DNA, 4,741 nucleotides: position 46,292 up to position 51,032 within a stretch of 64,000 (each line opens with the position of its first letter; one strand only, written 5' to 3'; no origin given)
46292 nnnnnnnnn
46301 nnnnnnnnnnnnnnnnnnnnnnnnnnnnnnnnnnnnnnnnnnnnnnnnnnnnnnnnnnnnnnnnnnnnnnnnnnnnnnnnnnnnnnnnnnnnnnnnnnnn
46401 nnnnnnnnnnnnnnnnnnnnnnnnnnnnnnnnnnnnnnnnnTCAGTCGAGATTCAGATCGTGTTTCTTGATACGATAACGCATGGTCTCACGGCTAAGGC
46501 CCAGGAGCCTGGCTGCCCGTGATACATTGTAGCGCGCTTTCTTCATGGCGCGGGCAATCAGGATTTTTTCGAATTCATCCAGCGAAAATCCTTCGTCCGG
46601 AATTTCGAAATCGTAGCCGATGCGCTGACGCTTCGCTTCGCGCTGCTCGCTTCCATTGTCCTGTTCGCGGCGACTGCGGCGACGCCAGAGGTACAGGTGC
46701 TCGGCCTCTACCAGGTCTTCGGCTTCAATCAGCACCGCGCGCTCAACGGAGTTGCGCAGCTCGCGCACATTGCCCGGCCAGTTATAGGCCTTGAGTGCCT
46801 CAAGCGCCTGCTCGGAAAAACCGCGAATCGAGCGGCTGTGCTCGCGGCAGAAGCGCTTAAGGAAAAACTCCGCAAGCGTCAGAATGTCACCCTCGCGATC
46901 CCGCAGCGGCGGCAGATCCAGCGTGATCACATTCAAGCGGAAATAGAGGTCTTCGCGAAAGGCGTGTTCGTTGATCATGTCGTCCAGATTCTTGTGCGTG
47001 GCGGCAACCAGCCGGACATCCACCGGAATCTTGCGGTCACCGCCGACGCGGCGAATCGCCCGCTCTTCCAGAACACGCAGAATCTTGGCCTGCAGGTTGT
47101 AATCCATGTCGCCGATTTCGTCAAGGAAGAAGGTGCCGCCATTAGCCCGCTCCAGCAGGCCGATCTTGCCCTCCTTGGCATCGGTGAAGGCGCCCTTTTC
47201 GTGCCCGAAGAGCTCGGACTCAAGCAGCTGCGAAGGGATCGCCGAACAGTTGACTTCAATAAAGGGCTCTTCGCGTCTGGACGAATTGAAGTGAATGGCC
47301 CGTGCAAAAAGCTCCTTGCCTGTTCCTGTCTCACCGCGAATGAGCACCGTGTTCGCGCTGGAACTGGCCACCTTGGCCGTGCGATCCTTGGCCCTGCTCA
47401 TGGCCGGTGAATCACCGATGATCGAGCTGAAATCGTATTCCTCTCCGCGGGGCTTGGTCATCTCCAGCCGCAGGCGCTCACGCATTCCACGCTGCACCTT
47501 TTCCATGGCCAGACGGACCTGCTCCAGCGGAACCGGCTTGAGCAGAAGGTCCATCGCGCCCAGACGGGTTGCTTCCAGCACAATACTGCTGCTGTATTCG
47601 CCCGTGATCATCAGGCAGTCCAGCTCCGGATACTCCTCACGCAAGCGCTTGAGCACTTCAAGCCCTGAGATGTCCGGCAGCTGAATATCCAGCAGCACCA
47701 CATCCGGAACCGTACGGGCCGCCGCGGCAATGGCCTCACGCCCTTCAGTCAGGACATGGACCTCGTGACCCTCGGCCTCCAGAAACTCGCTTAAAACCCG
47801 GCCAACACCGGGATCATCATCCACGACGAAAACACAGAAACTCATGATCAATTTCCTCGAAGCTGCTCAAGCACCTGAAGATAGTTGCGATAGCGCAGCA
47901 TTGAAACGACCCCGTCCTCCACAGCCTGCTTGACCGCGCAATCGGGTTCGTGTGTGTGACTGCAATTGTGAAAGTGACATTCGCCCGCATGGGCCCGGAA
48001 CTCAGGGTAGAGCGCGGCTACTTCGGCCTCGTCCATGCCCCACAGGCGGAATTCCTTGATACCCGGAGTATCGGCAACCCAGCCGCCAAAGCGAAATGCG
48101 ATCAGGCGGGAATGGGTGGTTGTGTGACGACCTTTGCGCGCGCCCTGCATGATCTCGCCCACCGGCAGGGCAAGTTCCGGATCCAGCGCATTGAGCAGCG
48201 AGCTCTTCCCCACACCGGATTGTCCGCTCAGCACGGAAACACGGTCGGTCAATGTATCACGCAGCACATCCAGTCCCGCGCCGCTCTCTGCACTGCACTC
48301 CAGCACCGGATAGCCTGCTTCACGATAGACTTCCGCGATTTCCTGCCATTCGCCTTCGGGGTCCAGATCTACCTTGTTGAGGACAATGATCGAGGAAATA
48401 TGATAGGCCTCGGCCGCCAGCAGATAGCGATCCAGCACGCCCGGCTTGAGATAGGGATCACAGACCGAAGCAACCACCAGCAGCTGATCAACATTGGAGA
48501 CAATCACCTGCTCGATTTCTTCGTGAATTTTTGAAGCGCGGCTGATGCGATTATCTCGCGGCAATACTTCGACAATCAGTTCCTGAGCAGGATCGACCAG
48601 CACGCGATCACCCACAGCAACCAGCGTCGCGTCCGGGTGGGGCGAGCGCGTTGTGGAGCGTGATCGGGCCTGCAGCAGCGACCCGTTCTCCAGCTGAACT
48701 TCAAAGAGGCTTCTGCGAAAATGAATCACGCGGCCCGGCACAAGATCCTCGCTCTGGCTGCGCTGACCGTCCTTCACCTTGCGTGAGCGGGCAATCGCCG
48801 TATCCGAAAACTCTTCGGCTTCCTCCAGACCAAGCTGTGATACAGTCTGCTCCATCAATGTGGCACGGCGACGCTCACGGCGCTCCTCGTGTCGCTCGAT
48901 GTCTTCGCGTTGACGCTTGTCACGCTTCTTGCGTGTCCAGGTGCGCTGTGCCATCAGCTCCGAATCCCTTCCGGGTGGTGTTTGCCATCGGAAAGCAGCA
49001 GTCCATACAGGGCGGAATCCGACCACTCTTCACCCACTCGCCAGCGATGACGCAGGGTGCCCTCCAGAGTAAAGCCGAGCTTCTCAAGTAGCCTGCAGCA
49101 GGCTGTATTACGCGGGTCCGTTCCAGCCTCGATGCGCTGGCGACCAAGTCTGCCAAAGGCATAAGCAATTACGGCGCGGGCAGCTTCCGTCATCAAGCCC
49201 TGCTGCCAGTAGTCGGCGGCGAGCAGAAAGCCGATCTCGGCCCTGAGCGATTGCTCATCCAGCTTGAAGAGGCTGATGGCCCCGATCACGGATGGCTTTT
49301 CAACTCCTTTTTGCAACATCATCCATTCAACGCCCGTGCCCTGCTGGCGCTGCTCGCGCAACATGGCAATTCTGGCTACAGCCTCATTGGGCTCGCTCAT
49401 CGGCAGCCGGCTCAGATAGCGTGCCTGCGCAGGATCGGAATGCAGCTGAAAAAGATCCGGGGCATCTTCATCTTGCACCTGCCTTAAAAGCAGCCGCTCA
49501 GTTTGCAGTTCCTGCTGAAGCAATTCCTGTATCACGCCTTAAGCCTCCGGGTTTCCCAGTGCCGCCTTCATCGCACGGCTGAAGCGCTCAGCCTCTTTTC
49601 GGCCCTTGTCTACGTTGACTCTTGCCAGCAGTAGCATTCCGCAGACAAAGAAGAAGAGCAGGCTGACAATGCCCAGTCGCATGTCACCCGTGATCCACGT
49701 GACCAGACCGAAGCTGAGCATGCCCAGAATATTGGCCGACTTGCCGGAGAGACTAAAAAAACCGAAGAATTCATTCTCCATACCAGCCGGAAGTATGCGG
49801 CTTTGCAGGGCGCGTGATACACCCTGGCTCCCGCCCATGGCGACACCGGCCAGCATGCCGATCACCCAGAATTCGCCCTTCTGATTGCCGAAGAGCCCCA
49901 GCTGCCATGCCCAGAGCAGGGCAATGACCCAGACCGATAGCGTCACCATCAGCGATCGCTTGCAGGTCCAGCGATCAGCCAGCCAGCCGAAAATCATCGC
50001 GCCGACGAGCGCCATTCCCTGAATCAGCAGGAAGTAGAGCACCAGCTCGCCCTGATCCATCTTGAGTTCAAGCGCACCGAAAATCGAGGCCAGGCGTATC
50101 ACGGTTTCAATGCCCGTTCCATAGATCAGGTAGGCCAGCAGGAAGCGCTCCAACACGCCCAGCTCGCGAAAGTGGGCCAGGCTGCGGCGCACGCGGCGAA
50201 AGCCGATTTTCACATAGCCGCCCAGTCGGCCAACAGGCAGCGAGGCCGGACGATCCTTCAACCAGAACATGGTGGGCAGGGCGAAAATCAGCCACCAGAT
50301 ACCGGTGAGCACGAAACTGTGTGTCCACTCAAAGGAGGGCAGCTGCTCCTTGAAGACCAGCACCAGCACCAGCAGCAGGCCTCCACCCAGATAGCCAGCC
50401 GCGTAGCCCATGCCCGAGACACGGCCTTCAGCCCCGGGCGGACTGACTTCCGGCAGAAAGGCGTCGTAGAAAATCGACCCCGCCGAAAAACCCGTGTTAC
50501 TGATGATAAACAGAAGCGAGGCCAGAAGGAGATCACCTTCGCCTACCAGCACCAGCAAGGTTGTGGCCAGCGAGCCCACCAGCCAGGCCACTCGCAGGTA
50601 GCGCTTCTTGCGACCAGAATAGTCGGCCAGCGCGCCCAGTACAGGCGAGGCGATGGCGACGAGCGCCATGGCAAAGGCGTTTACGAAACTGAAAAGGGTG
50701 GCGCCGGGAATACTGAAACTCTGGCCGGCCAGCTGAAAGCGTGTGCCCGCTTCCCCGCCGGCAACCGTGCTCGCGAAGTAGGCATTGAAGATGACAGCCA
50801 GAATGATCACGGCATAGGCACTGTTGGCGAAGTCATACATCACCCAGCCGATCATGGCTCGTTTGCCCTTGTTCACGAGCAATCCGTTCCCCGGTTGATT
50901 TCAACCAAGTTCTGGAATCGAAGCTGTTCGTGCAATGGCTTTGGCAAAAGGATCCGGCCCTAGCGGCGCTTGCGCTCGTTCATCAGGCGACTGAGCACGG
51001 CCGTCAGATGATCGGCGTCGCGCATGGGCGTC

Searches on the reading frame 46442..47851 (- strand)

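Call 42: search_protein_families(library=pfam, proteins=[window:46442-47851:-], max_evalue=0.00001)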
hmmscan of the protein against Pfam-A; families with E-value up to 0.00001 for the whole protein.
window:46442-47851:- (469 aa): 5 families
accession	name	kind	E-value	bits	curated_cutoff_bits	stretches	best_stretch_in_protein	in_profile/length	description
PF00158.32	Sigma54_activat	-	4e-70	235.3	20.2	1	144-311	1-167/168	Sigma-54 interaction domain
PF00072.30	Response_reg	-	5.1e-26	91.4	30.2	1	7-114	1-108/111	Response regulator receiver domain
PF25601.1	AAA_lid_14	-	2.8e-24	85.2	27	1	317-397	1-81/87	AAA+ ATPase lid domain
PF14532.12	Sigma54_activ_2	-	6.2e-24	85.2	25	1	145-316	1-138/138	Sigma-54 interaction domain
PF02954.25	HTH_8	-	1.6e-14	53.8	22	1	424-464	2-42/42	Bacterial regulatory protein, Fis family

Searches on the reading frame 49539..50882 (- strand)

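Call 42: search_protein_families(library=pfam, proteins=[window:49539-50882:-], max_evalue=0.00001)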
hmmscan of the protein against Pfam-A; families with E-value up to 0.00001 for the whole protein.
window:49539-50882:- (447 aa): 2 families
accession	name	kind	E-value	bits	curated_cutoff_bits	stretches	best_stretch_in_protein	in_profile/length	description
PF11700.14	ATG22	-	3.8e-71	240.7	24.1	2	154-432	192-482/482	Vacuole effluxer Atg22 like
PF07690.21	MFS_1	-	1.9e-20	73.5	33.4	2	37-387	28-346/347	Major Facilitator Superfamily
